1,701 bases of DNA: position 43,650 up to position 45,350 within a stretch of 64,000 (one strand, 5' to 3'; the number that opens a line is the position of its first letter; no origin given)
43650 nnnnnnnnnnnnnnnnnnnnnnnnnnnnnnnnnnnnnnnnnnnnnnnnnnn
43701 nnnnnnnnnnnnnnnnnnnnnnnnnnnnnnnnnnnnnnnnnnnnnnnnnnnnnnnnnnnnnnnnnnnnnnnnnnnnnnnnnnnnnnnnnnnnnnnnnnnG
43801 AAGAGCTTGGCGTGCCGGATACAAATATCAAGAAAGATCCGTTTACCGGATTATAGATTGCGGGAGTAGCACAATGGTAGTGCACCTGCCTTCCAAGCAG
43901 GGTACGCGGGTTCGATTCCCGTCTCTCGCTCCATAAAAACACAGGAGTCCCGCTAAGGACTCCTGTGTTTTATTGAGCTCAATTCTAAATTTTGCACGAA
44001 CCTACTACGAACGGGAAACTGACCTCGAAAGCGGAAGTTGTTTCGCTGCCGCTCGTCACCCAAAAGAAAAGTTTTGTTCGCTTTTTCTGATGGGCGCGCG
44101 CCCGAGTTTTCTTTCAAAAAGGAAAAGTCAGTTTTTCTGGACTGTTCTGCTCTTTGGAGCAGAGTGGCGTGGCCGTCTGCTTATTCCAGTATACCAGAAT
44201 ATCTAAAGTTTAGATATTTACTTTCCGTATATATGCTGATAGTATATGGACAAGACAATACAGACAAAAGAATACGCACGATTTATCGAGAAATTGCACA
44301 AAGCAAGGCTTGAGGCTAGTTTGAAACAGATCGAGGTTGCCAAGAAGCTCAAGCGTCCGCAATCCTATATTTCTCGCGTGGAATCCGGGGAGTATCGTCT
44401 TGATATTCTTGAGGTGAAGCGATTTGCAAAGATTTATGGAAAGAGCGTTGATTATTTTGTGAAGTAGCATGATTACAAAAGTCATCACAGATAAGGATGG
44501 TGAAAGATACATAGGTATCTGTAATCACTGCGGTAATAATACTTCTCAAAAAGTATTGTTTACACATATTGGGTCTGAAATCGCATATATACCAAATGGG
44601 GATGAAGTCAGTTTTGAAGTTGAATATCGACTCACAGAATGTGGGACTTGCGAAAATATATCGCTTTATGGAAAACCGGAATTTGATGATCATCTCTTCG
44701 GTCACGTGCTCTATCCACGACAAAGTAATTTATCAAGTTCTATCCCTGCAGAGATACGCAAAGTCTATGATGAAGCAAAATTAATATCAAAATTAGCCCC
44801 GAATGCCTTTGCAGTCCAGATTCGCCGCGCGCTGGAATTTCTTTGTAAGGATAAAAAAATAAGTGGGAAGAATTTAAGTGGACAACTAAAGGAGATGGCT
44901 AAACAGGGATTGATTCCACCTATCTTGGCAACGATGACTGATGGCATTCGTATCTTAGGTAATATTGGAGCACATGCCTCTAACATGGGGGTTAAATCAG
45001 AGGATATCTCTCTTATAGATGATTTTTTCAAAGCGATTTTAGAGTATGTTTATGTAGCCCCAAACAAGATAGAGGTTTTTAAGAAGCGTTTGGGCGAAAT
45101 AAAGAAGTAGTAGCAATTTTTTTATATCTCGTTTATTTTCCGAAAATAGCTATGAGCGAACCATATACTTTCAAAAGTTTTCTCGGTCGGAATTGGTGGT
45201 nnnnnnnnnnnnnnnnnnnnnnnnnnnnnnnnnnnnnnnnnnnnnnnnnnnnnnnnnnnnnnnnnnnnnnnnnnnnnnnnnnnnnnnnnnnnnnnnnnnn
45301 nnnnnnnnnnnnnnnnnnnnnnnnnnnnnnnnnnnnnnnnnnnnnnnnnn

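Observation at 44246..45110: Translationally coupled XRE regulator + zinc-ribbon/DUF4145 protein pair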

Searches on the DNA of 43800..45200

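Call 57: search_rna_families(source=window, start=43800, end=45200, threshold=evalue, max_evalue=1)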
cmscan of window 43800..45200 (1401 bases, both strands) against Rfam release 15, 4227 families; matches with E-value up to 1: 6.
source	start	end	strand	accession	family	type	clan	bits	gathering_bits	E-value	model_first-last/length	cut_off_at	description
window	43860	43930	+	RF00005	tRNA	Gene; tRNA;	CL00001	71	29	3.7e-15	1-71/71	no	tRNA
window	43855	43976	+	RF02435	SpF41_sRNA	Gene; sRNA;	-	23.3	52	0.66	1-105/105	no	Streptococcus sRNA SpF41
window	43927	43979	-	RF03800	mir-4477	Gene; miRNA;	-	22.3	74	0.22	1-81/81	no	mir-4477 microRNA precursor family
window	43927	43979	+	RF03800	mir-4477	Gene; miRNA;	-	22.1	74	0.25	1-81/81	no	mir-4477 microRNA precursor family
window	43929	43982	-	RF03624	mir-5345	Gene; miRNA;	-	19.2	95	0.6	1-76/76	no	mir-5345 microRNA precursor family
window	43866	43941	+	RF00233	Tymo_tRNA-like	Cis-reg;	-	17.2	40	0.93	1-84/84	no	Tymovirus/Pomovirus/Furovirus tRNA-like 3' UTR element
